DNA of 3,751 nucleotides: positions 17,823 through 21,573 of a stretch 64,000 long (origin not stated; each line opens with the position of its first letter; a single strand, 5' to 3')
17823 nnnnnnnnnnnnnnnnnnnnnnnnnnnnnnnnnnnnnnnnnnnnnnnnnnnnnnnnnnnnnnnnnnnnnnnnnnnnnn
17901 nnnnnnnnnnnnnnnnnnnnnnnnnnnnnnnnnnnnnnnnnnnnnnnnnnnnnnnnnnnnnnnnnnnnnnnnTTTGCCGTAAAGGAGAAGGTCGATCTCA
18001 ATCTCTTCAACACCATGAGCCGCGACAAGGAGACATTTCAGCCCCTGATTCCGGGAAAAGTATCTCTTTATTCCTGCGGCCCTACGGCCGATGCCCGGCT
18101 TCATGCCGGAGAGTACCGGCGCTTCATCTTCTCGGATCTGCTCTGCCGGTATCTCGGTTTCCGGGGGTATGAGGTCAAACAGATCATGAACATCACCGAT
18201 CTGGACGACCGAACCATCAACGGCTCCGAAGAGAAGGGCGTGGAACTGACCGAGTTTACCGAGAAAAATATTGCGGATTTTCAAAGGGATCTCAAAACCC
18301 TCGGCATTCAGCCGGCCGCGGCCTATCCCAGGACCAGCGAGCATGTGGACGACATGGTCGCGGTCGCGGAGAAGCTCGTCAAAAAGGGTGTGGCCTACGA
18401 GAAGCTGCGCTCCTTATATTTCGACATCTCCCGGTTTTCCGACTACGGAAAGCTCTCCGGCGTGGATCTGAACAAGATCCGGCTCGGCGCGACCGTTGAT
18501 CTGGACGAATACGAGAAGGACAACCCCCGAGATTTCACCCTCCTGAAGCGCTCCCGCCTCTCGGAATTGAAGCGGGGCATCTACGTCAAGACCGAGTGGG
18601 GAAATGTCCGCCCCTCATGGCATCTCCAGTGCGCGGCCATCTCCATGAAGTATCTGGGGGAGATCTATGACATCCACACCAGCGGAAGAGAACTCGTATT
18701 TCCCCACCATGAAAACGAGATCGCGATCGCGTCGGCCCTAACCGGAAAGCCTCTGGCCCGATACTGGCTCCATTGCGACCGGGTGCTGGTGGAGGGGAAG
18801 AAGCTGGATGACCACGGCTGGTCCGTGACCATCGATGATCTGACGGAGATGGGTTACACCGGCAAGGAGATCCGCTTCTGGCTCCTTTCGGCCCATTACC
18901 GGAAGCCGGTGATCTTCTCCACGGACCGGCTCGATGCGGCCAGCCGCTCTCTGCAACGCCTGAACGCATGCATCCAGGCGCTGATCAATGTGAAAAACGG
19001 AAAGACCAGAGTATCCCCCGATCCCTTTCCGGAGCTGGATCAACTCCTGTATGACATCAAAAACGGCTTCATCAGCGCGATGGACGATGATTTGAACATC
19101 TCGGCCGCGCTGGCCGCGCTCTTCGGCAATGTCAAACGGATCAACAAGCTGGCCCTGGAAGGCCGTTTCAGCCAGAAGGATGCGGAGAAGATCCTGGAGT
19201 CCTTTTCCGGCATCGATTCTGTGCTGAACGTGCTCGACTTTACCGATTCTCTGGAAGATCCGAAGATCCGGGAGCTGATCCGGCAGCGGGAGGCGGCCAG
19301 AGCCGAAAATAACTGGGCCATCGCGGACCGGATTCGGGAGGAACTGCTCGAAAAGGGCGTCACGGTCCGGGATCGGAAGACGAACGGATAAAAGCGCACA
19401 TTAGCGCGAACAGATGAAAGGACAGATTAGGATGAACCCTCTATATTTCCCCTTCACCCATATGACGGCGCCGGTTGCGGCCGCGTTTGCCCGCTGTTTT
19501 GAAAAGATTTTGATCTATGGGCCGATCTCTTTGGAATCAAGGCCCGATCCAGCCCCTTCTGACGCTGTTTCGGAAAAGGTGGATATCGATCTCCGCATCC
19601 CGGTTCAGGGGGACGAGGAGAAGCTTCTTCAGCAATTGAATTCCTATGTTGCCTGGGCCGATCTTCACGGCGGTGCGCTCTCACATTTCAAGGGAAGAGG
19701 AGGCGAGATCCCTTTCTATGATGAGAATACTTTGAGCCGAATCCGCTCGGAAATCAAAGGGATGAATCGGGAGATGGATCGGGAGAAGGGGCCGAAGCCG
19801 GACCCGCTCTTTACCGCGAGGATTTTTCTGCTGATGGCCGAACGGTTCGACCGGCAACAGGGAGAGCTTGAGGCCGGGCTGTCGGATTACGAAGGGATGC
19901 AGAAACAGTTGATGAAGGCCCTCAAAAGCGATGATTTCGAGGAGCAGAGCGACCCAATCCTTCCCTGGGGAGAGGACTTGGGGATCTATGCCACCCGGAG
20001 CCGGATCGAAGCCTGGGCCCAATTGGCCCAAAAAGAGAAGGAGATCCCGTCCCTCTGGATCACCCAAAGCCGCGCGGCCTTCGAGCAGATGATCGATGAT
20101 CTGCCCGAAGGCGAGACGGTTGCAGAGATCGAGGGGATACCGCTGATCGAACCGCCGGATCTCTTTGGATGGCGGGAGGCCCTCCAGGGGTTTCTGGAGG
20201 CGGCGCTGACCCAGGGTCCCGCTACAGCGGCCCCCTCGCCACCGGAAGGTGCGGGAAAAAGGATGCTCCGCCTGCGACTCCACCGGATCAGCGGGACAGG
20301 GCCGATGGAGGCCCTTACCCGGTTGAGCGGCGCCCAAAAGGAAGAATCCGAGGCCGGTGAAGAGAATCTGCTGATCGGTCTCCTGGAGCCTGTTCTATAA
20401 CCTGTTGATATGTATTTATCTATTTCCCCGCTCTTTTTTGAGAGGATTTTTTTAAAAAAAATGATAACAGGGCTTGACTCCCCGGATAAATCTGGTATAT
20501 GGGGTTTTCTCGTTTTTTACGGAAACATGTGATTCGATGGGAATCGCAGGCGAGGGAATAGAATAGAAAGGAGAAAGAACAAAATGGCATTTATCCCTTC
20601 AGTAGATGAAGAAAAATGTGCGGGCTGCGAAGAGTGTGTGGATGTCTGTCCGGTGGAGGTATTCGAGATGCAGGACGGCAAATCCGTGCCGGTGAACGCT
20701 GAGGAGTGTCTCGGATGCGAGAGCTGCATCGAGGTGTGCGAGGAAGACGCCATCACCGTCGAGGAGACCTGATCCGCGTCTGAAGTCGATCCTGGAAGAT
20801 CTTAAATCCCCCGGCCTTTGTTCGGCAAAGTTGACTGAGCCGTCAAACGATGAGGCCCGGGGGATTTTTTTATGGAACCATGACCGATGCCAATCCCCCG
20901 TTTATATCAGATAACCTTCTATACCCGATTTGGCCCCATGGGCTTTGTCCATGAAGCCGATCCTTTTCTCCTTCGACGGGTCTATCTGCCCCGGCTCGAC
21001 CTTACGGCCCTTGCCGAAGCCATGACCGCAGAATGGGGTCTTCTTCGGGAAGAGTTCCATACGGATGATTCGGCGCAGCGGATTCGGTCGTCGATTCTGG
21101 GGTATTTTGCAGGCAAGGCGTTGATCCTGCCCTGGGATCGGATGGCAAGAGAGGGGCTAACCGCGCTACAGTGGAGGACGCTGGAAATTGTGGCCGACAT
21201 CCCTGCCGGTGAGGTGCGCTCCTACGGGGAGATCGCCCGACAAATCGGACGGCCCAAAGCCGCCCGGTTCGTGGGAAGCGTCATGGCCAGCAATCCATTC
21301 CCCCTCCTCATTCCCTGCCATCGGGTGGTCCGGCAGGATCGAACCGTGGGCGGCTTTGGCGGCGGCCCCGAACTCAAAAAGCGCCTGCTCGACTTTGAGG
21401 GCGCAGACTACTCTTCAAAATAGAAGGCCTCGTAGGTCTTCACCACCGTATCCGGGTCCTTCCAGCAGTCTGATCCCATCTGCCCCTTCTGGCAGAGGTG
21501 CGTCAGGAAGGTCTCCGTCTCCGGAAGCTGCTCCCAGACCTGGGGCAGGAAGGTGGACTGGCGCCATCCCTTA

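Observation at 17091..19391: Cysteine synthase fused to a CysRS-like module that keeps the cysteine/zinc pocket and anticodon domain but has lost HIGH and KMSKS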

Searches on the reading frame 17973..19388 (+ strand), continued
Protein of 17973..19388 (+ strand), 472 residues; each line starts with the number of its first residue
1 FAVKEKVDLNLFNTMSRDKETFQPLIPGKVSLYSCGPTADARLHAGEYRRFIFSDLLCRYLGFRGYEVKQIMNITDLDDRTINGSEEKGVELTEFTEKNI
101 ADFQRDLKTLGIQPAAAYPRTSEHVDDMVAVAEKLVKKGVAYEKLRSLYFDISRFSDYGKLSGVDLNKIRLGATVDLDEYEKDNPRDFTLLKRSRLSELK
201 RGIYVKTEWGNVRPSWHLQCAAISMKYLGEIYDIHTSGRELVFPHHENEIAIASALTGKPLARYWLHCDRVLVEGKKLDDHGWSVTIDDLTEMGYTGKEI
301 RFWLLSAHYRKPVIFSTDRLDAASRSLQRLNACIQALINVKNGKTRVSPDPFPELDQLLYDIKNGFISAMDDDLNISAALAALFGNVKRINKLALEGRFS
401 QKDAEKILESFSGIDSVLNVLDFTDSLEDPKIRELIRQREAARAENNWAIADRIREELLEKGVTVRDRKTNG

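Call 90: search_protein_families(library=pfam, proteins=[L090:6902-8011:+], max_evalue=1)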
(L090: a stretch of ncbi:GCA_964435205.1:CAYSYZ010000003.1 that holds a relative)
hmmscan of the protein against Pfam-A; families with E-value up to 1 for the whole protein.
L090:6902-8011:+ (370 aa): 0 families

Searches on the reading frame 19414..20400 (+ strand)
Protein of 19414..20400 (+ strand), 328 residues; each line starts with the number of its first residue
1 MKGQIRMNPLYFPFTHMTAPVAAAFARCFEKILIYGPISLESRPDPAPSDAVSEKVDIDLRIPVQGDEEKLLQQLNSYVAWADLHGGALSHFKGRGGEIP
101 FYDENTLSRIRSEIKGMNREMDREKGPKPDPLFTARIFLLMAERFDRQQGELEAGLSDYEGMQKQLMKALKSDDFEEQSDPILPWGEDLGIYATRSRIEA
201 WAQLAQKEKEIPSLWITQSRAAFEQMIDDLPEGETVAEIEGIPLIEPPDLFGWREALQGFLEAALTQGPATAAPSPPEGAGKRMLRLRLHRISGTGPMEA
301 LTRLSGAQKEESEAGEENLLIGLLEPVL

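Call 4: search_protein_families(library=pfam, proteins=[window:19414-20400:+], max_evalue=0.01)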
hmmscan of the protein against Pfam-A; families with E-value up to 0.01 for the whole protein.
window:19414-20400:+ (328 aa): 0 families

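Call 5: search_protein_families(library=ncbifam, proteins=[window:19414-20400:+], max_evalue=0.01)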
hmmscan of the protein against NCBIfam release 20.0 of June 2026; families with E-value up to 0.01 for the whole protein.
window:19414-20400:+ (328 aa): 0 families

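Call 43: find_homologous_proteins(query=window:19414-20397:+, max_evalue=0.001)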
Query window:19414-20397:+ (328 aa): 11 proteins with E <= 0.001 among 3927 candidates.
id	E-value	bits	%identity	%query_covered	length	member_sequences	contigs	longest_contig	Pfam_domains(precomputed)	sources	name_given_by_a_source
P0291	5.8e-210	715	100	98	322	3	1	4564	-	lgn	-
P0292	1.3e-43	168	33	91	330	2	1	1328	-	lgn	-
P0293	3.8e-29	121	29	97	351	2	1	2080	-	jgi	-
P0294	3.4e-28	117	29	97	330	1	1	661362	-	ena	-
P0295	1.7e-27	115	30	95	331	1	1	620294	-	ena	-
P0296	1.5e-26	112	30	97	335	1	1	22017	-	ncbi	-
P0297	7.0e-25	106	29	98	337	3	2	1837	-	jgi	-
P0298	1.4e-22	99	27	98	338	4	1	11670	-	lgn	-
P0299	1.2e-21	96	28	98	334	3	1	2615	-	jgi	-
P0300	7.6e-21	93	29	97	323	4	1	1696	-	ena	-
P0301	1.3e-19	89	29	71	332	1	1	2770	-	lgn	-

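Call 46: find_encoding_contigs(protein=P0294, flank=10000, max_places=1)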
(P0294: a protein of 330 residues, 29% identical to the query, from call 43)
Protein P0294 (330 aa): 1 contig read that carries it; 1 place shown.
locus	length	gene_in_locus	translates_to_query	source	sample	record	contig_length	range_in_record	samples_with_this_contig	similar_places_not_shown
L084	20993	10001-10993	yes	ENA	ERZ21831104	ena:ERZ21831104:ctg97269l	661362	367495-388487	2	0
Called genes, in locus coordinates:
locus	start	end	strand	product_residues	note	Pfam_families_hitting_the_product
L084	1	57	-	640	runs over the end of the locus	PF00133:tRNA-synt_1, PF01406:tRNA-synt_1e, PF09334:tRNA-synt_1g, PF00133:tRNA-synt_1, PF19303:Anticodon_3, PF08264:Anticodon_1, PF01588:tRNA_bind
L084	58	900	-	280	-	PF04468:PSP1, PF28472:PSP1_3rd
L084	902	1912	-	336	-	PF13177:DNA_pol3_delta2, PF09115:DNApol3-delta_C (weak)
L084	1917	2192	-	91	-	PF00216:Bac_DNA_binding, PF18291:HU-HIG (faint)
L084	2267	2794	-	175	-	PF02357:NusG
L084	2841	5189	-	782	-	PF03968:LptD_N (faint), PF19838:LptD_2, PF04453:LptD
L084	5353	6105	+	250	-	PF01975:SurE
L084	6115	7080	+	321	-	PF01336:tRNA_anti-codon, PF07514:TraI_2 (weak), PF01966:HD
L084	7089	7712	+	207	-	PF02223:Thymidylate_kin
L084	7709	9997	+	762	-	PF00291:PALP, PF01406:tRNA-synt_1e, PF09190:DALR_2, PF23493:CysS_C (weak)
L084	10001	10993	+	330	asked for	-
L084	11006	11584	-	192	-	PF02525:Flavodoxin_2, PF03358:FMN_red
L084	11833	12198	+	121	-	PF00072:Response_reg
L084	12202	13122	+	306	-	PF00753:Lactamase_B (weak), PF23023:Anti-Pycsar_Apyc1 (weak), PF12706:Lactamase_B_2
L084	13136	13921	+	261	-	PF08543:Phos_pyr_kin, PF00294:PfkB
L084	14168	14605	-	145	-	PF01850:PIN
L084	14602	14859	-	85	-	-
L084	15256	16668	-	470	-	PF14691:Fer4_20, PF13738:Pyr_redox_3 (faint), PF07992:Pyr_redox_2, PF00070:Pyr_redox (weak)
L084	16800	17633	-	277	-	PF10418:DHODB_Fe-S_bind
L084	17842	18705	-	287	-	PF12760:Zn_ribbon_IS1595, PF12762:DDE_Tnp_IS1595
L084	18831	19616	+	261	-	PF01026:TatD_DNase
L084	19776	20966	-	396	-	-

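Call 47: find_encoding_contigs(protein=P0295, flank=10000, max_places=1)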
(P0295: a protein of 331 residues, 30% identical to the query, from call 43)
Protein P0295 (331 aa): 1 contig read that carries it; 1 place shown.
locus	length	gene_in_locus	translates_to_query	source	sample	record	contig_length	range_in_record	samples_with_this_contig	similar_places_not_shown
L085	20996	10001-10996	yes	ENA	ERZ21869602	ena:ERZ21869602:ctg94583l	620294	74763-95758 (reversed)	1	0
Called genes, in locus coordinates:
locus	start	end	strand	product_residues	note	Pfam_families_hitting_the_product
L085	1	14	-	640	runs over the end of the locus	PF00133:tRNA-synt_1, PF01406:tRNA-synt_1e, PF09334:tRNA-synt_1g, PF00133:tRNA-synt_1, PF19303:Anticodon_3, PF08264:Anticodon_1, PF01588:tRNA_bind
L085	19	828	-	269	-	PF04468:PSP1, PF28472:PSP1_3rd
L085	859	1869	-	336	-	PF13177:DNA_pol3_delta2, PF09115:DNApol3-delta_C (weak)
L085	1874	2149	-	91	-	PF00216:Bac_DNA_binding, PF18291:HU-HIG (faint)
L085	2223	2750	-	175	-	PF02357:NusG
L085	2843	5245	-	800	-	PF03968:LptD_N (faint), PF19838:LptD_2, PF04453:LptD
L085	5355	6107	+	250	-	PF01975:SurE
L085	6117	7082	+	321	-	PF01336:tRNA_anti-codon, PF01966:HD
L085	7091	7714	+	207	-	PF02223:Thymidylate_kin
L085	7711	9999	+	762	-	PF00291:PALP, PF01406:tRNA-synt_1e, PF09190:DALR_2, PF23493:CysS_C (weak)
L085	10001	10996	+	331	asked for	-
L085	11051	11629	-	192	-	PF02525:Flavodoxin_2, PF03358:FMN_red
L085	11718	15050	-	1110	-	PF02811:PHP, PF08269:dCache_2, PF17200:sCache_2, PF17201:Cache_3-Cache_2, PF00989:PAS (weak), PF13426:PAS_9, PF03445:DUF294, PF10335:DUF294_C, +1 more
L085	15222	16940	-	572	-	PF00474:SSF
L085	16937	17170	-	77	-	-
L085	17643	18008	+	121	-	PF00072:Response_reg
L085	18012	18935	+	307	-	PF00753:Lactamase_B (weak), PF23023:Anti-Pycsar_Apyc1 (weak), PF12706:Lactamase_B_2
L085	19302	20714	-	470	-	PF14691:Fer4_20, PF13738:Pyr_redox_3 (faint), PF07992:Pyr_redox_2, PF00070:Pyr_redox (weak)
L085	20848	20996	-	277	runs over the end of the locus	PF10418:DHODB_Fe-S_bind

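Call 49: predict_structure(alignment_id=A2)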
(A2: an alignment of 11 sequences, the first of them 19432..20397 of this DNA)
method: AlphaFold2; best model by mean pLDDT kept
length: 322 residues; sequences in the alignment: 11
mean_pLDDT: 77.1   pTM: 0.74
mean pLDDT of the five models: 77.1, 75.4, 74.1, 73.3, 66.4
residues with pLDDT >= 90: 95; 70-90: 137; 50-70: 48; < 50: 42
segments of 3 or more residues with pLDDT < 50: 81-99, 112-119, 169-178
pLDDT, mean of each block of 10 residues (from residue 1): 87 85 90 75 60 88 88 75 42 42 56 49 83 87 80 79 66 47 72 93 92 92 90 87 86 91 74 79 92 91 60 91 74
secondary structure, 60 per line:
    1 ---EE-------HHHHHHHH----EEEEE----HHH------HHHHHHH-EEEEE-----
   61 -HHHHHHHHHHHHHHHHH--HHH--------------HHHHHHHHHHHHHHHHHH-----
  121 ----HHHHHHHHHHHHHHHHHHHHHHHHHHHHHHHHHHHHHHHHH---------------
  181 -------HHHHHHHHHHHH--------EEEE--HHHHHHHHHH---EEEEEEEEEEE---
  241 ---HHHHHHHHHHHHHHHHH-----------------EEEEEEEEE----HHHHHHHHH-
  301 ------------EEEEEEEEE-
elements in order: H13-20 E25-29 H43-49 E51-55 H62-78 H98-115 H125-165 H188-199 E208-211 H214-223 E227-237 H244-260 E278-286 H291-299 E313-321

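Call 54: fold_search(model_id=the predicted structure, library=pdb)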
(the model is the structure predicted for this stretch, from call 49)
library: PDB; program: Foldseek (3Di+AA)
matches with E <= 10: 151; with E <= 0.001: 0
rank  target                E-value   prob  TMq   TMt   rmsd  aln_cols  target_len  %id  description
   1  9j61_B                2.1e-01  0.14  0.11  0.15  15.7       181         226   15  Crystal structure of a cyclodipeptide synthase from Streptomyces sapporonensis (released 2024-12-04)
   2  9j61_C                6.3e-01  0.08  0.11  0.15  13.7       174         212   13  Crystal structure of a cyclodipeptide synthase from Streptomyces sapporonensis (released 2024-12-04)
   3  8g3a_D                7.1e-01  0.02  0.09  0.09  31.0       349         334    9  BceAB-S nucleotide free TM state 1 (released 2023-06-21)
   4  9j61_E                7.5e-01  0.08  0.12  0.16  13.8       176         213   13  Crystal structure of a cyclodipeptide synthase from Streptomyces sapporonensis (released 2024-12-04)
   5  9j61_A                1.3e+00  0.06  0.12  0.17  14.1       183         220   12  Crystal structure of a cyclodipeptide synthase from Streptomyces sapporonensis (released 2024-12-04)
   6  2qjo_C                1.3e+00  0.06  0.12  0.12  21.4       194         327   11  crystal structure of a bifunctional NMN adenylyltransferase/ADP ribose pyrophosphatase (NadM) complexed with ADPRP and (released 2008-03-11)
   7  3u4d                  1.3e+00  0.04  0.13  0.17  19.1       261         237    9  Crystal structure of YwfH, NADPH dependent reductase involved in Bacilysin biosynthesis (released 2013-03-06)
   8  9qhi_B                1.3e+00  0.02  0.12  0.05  26.5       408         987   11  Structure of UBA6-UbDha-BIRC6 trapped ternary complex (cluster 0) (released 2025-10-29)
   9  3v2h_B                1.7e+00  0.10  0.13  0.18  12.6        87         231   16  The crystal structure of D-beta-hydroxybutyrate dehydrogenase from Sinorhizobium meliloti (released 2011-12-28)
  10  4jn6_B                1.8e+00  0.03  0.12  0.13  16.9       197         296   10  Crystal Structure of the Aldolase-Dehydrogenase Complex from Mycobacterium tuberculosis HRv37 (released 2013-05-08)
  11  6w2l_B                1.9e+00  0.08  0.14  0.21  14.1       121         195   10  Crystal structure of human dehydrodolichyl diphosphate synthase (NgBR/DHDDS) in complex with Mg and IPP (released 2020-08-19)
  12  8ih7_B                2.1e+00  0.02  0.10  0.10  16.7       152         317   12  AmnG-AmnH complex (released 2024-02-28)
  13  9j61_D                2.2e+00  0.04  0.12  0.16  13.3       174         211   12  Crystal structure of a cyclodipeptide synthase from Streptomyces sapporonensis (released 2024-12-04)
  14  3j4j                  2.2e+00  0.04  0.10  0.06  19.1       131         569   16  Model of full-length T. thermophilus Translation Initiation Factor 2 refined against its cryo-EM density from a 30S Init (released 2013-09-25)
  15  5lm7_C                2.4e+00  0.08  0.11  0.09  13.1       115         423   10  Crystal structure of the lambda N-Nus factor complex (released 2017-04-05)
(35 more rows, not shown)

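Call 64: find_homologous_proteins(query=A2, max_evalue=0.001)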
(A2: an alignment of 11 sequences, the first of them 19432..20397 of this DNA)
Query A2 (11 sequences) (322 aa, profile of the alignment): 45 proteins with E <= 0.001 among 8000 candidates.
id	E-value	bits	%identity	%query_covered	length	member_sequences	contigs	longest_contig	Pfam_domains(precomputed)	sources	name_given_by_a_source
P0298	1.5e-114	401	27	100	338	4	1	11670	-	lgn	-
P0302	3.6e-110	387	31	99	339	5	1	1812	-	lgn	-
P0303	1.5e-108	381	32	71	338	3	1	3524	-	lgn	-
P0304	1.6e-107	378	34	99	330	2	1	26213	-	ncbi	-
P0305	2.7e-102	361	35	99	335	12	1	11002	-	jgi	-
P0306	1.0e-101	359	32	99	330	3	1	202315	-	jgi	jgi:hypothetical protein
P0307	1.8e-99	352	32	98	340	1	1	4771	-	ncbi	-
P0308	1.2e-98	349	31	99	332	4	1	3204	-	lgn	-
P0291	2.9e-98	348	100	100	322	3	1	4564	-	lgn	-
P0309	2.9e-97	344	30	99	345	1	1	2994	-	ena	-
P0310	6.4e-97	343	33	98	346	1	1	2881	-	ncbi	-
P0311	2.5e-95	338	34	98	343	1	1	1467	-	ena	-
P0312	2.8e-95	338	31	98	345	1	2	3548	-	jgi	-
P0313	4.8e-93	330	32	98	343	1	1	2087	-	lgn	-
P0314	8.1e-90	320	30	71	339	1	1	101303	-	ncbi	ncbi:MAG: hypothetical protein R6U27_01400 [Desulfobacterales bacterium]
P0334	2.9e-76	275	34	68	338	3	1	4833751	-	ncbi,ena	-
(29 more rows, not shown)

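Call 65: find_encoding_contigs(protein=P0334, flank=10000, max_places=1)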
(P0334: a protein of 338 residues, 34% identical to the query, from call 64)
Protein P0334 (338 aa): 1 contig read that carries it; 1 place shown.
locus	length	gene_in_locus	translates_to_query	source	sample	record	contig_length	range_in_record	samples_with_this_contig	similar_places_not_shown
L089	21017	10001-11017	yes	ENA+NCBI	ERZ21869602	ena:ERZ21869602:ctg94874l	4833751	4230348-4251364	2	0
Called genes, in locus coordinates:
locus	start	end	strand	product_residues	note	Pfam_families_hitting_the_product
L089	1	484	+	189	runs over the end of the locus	-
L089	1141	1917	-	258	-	PF07589:PEP_exosort_dom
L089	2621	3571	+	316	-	PF25087:GMPPB_C (faint), PF00132:Hexapep (faint)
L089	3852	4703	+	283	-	PF01557:FAA_hydrolase (weak)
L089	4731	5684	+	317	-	PF01336:tRNA_anti-codon, PF07514:TraI_2 (weak), PF01966:HD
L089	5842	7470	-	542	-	PF00989:PAS (weak), PF13188:PAS_8, PF13426:PAS_9, PF08447:PAS_3, PF00989:PAS, PF08448:PAS_4, PF13426:PAS_9, PF07228:SpoIIE, +1 more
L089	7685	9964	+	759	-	PF00291:PALP, PF01406:tRNA-synt_1e, PF09190:DALR_2 (weak), PF23493:CysS_C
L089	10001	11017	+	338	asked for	-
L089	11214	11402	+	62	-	PF25160:LdpA_Fe-S-bd (faint), PF12837:Fer4_6 (weak), PF13237:Fer4_10, PF00037:Fer4, PF14697:Fer4_21, PF12838:Fer4_7, PF13187:Fer4_9, PF00037:Fer4 (weak), +4 more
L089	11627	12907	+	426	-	PF04015:DUF362 (weak)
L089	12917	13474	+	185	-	PF01035:DNA_binding_1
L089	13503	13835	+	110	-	-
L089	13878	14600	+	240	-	PF01553:Acyltransferase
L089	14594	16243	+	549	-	PF00753:Lactamase_B, PF12706:Lactamase_B_2, PF22505:RNase_J_b_CASP, PF07521:RMMBL, PF17770:RNase_J_C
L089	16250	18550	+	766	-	PF13491:FtsK_4TM, PF17854:FtsK_alpha, PF01580:FtsK_SpoIIIE, PF09397:FtsK_gamma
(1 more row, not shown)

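Call 90: search_protein_families(library=pfam, proteins=[window:19432-20397:+], max_evalue=1)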
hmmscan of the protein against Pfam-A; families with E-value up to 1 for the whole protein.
window:19432-20397:+ (322 aa): 0 families

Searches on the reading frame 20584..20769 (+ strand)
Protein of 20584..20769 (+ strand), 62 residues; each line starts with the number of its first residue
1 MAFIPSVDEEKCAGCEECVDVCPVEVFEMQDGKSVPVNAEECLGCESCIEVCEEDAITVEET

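Call 90: search_protein_families(library=pfam, proteins=[window:20584-20769:+], max_evalue=1)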
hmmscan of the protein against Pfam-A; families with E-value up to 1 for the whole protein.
window:20584-20769:+ (62 aa): 19 families
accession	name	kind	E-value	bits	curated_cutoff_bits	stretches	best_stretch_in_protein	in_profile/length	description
PF00037.32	Fer4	-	2.5e-13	49.7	21.1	2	6-27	2-23/24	4Fe-4S binding domain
PF12838.12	Fer4_7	-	8.2e-13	49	27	2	11-56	1-52/52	4Fe-4S dicluster domain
PF12837.12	Fer4_6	-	5.1e-11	42.4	25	2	4-27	1-24/24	4Fe-4S binding domain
PF14697.11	Fer4_21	-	1.2e-10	41.8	35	1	7-58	3-58/59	4Fe-4S dicluster domain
PF13237.11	Fer4_10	-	1.4e-10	41.4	25.5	1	6-52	3-52/53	4Fe-4S dicluster domain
PF12797.12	Fer4_2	-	2.7e-09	36.8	24.5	2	5-24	3-22/22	4Fe-4S binding domain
PF13187.11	Fer4_9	-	4e-09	36.8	27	1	11-57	1-52/52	4Fe-4S dicluster domain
PF25160.1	LdpA_Fe-S-bd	-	4.8e-08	33.1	27.6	2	6-30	22-46/49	LdpA Fe-S cluster-binding domain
PF12800.12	Fer4_4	-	7.9e-07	29.3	24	2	10-24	2-16/17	4Fe-4S binding domain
PF13484.11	Fer4_16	-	1.2e-06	29.7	30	2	11-30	1-20/66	4Fe-4S double cluster binding domain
PF13370.11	Fer4_13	-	4.4e-06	27.7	24.5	1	7-34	1-27/58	4Fe-4S single cluster domain of Ferredoxin I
PF17179.9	Fer4_22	-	9.8e-05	23.6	27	2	6-25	75-94/95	4Fe-4S dicluster domain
PF12798.12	Fer4_3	-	0.00012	23.1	27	2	12-25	1-14/15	4Fe-4S binding domain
PF13459.11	Fer4_15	-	0.00044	21.3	22.4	1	7-36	3-32/66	4Fe-4S single cluster domain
PF13183.11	Fer4_8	-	0.0021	19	27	2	11-25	53-67/68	4Fe-4S dicluster domain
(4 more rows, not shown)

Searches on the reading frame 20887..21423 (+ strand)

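Call 4: search_protein_families(library=pfam, proteins=[window:20887-21423:+], max_evalue=0.01)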
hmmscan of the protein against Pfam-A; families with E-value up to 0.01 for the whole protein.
window:20887-21423:+ (178 aa): 1 family
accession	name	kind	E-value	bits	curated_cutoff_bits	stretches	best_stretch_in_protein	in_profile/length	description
PF01035.26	DNA_binding_1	-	5.1e-30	103.6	27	1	94-172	2-80/81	6-O-methylguanine DNA methyltransferase, DNA binding domain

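Call 5: search_protein_families(library=ncbifam, proteins=[window:20887-21423:+], max_evalue=0.01)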
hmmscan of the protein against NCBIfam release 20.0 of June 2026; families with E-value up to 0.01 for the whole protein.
window:20887-21423:+ (178 aa): 5 families
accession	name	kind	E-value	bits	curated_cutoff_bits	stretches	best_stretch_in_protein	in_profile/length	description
TIGR00589.1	ogt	superfamily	6.6e-27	93.4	46.4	1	92-171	1-80/80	methylated-DNA--[protein]-cysteine S-methyltransferase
NF007626.0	PRK10286.1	equivalog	5.7e-20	72.1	192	1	69-172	65-167/171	methylated-DNA--[protein]-cysteine S-methyltransferase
NF011964.0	PRK15435.1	equivalog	1.1e-18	67.4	345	1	79-171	260-348/354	bifunctional DNA-binding transcriptional regulator/O6-methylguanine-DNA methyltransferase Ada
NF003022.0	PRK03887.1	equivalog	1.3e-13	51.2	164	1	86-173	85-170/175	methylated-DNA--protein-cysteine methyltransferase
NF041132.1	DNA_protcyst_Mta_Thcoc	equivalog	2.2e-13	50.4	250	1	86-172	85-169/169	methylated-DNA--protein-cysteine methyltransferase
